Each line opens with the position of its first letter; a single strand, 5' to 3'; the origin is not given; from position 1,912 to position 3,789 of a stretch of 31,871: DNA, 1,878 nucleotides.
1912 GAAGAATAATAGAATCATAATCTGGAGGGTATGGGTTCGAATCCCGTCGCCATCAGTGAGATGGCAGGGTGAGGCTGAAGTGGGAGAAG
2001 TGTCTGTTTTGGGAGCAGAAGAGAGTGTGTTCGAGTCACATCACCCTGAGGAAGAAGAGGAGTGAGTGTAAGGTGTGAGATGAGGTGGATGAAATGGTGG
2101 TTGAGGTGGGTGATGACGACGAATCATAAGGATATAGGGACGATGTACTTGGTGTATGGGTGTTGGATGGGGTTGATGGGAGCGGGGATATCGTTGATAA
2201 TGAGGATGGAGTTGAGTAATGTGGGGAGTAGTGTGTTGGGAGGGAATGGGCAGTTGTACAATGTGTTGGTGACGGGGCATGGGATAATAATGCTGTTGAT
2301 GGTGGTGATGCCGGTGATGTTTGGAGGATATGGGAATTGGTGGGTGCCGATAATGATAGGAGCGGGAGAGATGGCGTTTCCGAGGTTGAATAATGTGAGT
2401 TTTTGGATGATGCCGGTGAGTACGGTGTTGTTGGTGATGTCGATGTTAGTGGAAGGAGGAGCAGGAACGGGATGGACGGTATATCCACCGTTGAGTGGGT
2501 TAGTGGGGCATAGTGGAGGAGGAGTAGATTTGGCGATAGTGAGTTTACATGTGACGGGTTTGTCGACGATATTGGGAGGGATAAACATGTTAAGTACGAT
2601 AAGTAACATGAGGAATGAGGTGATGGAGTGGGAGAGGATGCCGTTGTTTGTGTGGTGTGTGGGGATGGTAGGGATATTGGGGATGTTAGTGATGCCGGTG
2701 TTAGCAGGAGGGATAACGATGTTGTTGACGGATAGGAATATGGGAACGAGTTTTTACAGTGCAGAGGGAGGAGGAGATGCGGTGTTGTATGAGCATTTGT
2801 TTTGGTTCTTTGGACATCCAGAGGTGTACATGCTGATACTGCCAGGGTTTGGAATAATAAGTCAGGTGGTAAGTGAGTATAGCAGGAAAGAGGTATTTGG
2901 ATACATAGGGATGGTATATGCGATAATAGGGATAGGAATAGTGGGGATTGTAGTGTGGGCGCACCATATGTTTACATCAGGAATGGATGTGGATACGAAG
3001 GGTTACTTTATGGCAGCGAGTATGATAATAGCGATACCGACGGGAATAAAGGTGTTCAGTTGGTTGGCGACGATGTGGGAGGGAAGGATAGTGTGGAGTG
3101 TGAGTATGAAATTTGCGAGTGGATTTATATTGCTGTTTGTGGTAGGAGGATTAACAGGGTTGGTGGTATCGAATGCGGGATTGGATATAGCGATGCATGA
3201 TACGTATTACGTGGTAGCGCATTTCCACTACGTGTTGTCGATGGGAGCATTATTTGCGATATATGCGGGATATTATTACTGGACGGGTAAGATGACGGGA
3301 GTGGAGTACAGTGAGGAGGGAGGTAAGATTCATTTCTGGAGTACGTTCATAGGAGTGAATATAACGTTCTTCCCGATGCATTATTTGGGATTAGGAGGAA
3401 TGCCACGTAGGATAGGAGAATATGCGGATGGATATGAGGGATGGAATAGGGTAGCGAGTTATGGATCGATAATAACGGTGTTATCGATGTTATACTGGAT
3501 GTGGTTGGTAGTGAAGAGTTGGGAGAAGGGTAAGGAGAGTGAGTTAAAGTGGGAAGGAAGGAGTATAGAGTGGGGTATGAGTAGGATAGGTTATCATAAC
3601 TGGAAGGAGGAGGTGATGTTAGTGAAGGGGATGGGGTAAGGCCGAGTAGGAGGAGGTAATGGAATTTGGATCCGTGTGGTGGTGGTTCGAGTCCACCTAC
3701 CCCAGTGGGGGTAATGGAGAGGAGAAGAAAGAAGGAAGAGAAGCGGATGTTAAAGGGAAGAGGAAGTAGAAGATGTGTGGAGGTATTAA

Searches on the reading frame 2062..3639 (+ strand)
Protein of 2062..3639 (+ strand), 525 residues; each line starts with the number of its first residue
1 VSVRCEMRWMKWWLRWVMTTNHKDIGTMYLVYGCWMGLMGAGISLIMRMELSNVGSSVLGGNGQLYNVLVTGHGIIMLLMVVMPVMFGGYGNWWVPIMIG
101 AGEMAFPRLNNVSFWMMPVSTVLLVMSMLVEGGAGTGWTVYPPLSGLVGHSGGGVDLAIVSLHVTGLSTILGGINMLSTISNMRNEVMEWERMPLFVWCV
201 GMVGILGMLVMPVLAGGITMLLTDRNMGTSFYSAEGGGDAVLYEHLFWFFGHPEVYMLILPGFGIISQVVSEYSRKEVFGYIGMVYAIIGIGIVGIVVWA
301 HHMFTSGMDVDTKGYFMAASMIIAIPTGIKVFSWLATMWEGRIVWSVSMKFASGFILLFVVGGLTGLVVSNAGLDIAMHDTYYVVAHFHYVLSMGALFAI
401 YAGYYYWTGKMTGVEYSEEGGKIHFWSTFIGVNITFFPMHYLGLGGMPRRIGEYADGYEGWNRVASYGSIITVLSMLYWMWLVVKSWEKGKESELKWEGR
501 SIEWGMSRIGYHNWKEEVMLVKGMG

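Call 8: search_protein_families(library=pfam, proteins=[window:2062-3639:+])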
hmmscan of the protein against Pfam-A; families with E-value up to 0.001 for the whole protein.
window:2062-3639:+ (525 aa): 1 family
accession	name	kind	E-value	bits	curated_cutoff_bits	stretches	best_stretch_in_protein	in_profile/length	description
PF00115.25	COX1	-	6e-142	474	34.8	1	24-473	1-432/436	Cytochrome C and Quinol oxidase polypeptide I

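Call 12: find_homologous_proteins(query=window:2062-3639:+, max_evalue=1e-50)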
Query window:2062-3639:+ (525 aa): 8000 proteins with E <= 1e-50 among 8000 candidates; the best 120 are listed.
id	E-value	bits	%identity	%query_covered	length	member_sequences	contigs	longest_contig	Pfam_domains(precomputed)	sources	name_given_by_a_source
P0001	0.0e+0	1054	89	98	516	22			PF00115.26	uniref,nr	uniref:Cytochrome c oxidase subunit 1 n=1 Tax=Galdieria phlegrea TaxID=1389228 RepID=A0A7H0WB47_9RHO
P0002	6.3e-216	736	54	97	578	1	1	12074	PF00115.26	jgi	-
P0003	1.6e-215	735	-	-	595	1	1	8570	PF00115.26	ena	-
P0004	4.1e-215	734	60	98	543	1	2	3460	PF00115.26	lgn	-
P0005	2.1e-213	728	61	95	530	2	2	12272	PF00115.26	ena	-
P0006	3.7e-213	727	61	98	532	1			PF00115.26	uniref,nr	uniref:Cytochrome c oxidase subunit 1 n=5 Tax=Corallinales TaxID=31395 RepID=A0A3G3MII1_9FLOR|nr:cyt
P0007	8.5e-213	726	61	98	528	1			PF00115.26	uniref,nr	uniref:Cytochrome c oxidase subunit 1 n=1 Tax=Caloglossa beccarii TaxID=131038 RepID=A0A1Z1V5T4_9FLO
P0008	1.5e-212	725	59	98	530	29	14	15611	PF00115.26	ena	-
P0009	1.8e-212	725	64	92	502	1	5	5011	PF00115.26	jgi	-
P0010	2.0e-212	725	59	98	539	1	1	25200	PF00115.26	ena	-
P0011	2.4e-212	725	61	95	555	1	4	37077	PF00115.26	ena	-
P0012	4.0e-212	724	64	92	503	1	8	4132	PF00115.26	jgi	-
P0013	4.0e-212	724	63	94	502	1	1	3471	PF00115.26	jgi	-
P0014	4.0e-212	724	64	92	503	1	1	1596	PF00115.26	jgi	-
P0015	4.2e-212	724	61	97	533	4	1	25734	PF00115.26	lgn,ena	-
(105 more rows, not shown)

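Call 20: find_encoding_contigs(protein=window:2062-3639:+, flank=10000, max_places=10)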
Protein window:2062-3639:+ (525 aa): no gene with exactly this product is on record in the collection.

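Call 21: list_cluster_members(proteins=[P0001, window:2062-3639:+])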
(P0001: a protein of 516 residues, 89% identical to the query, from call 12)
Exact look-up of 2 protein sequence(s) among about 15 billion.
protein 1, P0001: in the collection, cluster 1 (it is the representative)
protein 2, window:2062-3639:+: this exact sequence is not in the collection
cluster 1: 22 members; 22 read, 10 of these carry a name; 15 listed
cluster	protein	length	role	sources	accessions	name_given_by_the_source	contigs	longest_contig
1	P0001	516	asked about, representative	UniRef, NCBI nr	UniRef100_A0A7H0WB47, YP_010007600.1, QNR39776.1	Cytochrome c oxidase subunit 1 n=1 Tax=Galdieria phlegrea TaxID=1389228 ... | cytochrome c oxidase subunit I [Galdieria phlegrea]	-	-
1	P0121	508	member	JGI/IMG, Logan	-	heme/copper-type cytochrome/quinol oxidase subunit 1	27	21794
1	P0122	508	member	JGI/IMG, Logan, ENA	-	heme/copper-type cytochrome/quinol oxidase subunit 1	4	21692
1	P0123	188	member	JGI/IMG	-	cytochrome c oxidase subunit 1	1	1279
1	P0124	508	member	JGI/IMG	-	cytochrome c oxidase subunit I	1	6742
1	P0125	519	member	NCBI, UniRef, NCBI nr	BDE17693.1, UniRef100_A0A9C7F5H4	cytochrome c oxidase subunit I (mitochondrion) [Galdieria partita] | Cytochrome c oxidase subunit 1 n=1 Tax=Galdieria partita TaxID=83374 ... | cytochrome c oxidase subunit I [Galdieria partita]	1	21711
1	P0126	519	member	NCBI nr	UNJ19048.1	cytochrome c oxidase subunit 1 [Galdieria sp.]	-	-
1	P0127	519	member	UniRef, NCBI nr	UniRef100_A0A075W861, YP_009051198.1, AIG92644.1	Cytochrome c oxidase subunit 1 n=1 Tax=Galdieria sulphuraria TaxID=130081 ... | cytochrome c oxidase subunit I [Galdieria sulphuraria]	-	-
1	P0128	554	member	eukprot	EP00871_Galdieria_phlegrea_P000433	jgi/Galph1/1390/GphlegSOOS_G80.1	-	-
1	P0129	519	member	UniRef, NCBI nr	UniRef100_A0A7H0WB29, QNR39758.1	Cytochrome c oxidase subunit 1 n=1 Tax=Galdieria sulphuraria TaxID=130081 ... | cytochrome c oxidase subunit I [Galdieria yellowstonensis]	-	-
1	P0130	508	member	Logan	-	-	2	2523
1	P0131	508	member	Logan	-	-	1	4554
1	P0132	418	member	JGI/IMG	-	-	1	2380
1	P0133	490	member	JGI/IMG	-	-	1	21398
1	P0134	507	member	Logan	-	-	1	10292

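Call 23: find_encoding_contigs(protein=P0121, flank=10000, max_places=10)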
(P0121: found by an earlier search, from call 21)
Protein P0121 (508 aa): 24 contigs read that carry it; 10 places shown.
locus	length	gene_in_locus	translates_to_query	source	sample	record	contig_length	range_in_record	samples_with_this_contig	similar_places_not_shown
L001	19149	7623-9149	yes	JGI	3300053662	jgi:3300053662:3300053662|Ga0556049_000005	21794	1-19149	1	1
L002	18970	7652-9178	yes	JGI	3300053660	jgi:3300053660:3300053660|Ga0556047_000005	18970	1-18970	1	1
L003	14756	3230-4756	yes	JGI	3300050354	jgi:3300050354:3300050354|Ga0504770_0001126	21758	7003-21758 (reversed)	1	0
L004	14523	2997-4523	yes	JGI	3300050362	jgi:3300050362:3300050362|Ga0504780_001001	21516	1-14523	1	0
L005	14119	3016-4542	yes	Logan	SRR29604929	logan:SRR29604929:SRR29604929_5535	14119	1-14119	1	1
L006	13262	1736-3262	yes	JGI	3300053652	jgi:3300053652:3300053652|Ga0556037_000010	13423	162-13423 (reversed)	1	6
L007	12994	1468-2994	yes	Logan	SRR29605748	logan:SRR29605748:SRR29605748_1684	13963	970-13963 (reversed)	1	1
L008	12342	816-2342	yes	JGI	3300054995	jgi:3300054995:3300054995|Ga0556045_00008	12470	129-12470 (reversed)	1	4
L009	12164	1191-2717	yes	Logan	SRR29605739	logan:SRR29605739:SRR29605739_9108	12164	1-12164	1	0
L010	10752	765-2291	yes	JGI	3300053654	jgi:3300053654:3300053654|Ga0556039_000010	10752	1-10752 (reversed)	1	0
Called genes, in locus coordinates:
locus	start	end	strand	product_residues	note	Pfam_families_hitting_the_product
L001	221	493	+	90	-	-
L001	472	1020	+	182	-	PF00499:Oxidored_q3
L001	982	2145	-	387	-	PF00033:Cytochrome_B, PF13631:Cytochrom_B_N_2, PF00032:Cytochrom_B_C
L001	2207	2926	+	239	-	PF02790:COX2_TM, PF00116:COX2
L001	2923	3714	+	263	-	PF00510:COX3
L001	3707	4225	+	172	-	-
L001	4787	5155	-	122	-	-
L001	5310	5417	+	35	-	-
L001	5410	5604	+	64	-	-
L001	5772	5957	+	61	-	-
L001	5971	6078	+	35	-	-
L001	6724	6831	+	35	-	-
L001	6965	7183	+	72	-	-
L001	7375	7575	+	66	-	-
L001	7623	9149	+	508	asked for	PF00115:COX1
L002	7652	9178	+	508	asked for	PF00115:COX1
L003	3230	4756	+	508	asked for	PF00115:COX1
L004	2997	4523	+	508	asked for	PF00115:COX1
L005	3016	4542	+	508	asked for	PF00115:COX1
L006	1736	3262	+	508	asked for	PF00115:COX1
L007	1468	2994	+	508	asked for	PF00115:COX1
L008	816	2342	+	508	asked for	PF00115:COX1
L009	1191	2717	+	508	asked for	PF00115:COX1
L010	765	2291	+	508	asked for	PF00115:COX1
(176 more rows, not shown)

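Call 24: find_encoding_contigs(protein=P0125, flank=10000, max_places=4)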
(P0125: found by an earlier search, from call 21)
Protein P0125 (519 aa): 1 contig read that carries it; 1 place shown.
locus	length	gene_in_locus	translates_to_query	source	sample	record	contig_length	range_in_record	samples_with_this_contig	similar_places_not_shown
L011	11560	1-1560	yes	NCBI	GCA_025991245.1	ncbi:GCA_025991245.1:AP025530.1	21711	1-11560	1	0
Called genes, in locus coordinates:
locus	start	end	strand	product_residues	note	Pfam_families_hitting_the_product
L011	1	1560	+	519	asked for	PF00115:COX1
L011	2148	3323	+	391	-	PF01578:Cytochrom_C_asm (weak)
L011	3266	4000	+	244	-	PF00119:ATP-synt_A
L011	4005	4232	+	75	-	-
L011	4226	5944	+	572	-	PF00361:Proton_antipo_M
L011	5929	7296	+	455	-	PF00361:Proton_antipo_M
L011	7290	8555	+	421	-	PF00361:Proton_antipo_M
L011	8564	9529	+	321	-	PF00146:NADHdh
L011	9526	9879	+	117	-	PF00507:Oxidored_q4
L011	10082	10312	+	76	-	PF00137:ATP-synt_C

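Call 34: find_encoding_contigs(protein=P0134, flank=10000, max_places=3)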
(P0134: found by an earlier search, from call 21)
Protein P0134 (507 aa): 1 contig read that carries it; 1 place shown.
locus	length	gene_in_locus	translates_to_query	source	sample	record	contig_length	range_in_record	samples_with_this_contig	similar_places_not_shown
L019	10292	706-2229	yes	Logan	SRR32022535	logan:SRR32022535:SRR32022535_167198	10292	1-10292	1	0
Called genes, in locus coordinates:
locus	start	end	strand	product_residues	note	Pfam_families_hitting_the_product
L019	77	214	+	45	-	-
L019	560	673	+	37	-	-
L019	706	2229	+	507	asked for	PF00115:COX1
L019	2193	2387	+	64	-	-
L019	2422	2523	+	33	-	-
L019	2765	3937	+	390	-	PF01578:Cytochrom_C_asm (weak)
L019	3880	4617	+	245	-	PF00119:ATP-synt_A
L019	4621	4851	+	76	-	-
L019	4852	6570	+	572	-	PF00662:Proton_antipo_N (weak), PF00361:Proton_antipo_M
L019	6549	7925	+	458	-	PF00361:Proton_antipo_M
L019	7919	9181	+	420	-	PF00361:Proton_antipo_M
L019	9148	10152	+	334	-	PF00146:NADHdh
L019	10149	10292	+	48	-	?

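Call 35: find_encoding_contigs(protein=P0124, flank=10000, max_places=3)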
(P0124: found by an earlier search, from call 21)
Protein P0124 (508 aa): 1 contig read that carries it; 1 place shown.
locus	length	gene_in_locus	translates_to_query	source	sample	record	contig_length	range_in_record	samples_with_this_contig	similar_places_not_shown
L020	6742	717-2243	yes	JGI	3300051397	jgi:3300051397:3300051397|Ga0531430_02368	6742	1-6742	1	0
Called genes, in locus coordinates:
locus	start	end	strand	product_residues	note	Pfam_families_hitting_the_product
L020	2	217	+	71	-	?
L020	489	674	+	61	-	-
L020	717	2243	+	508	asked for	PF00115:COX1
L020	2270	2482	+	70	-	-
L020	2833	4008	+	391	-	PF01578:Cytochrom_C_asm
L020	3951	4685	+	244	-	PF00119:ATP-synt_A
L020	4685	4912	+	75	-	-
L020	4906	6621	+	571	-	PF00662:Proton_antipo_N (weak), PF00361:Proton_antipo_M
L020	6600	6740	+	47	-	?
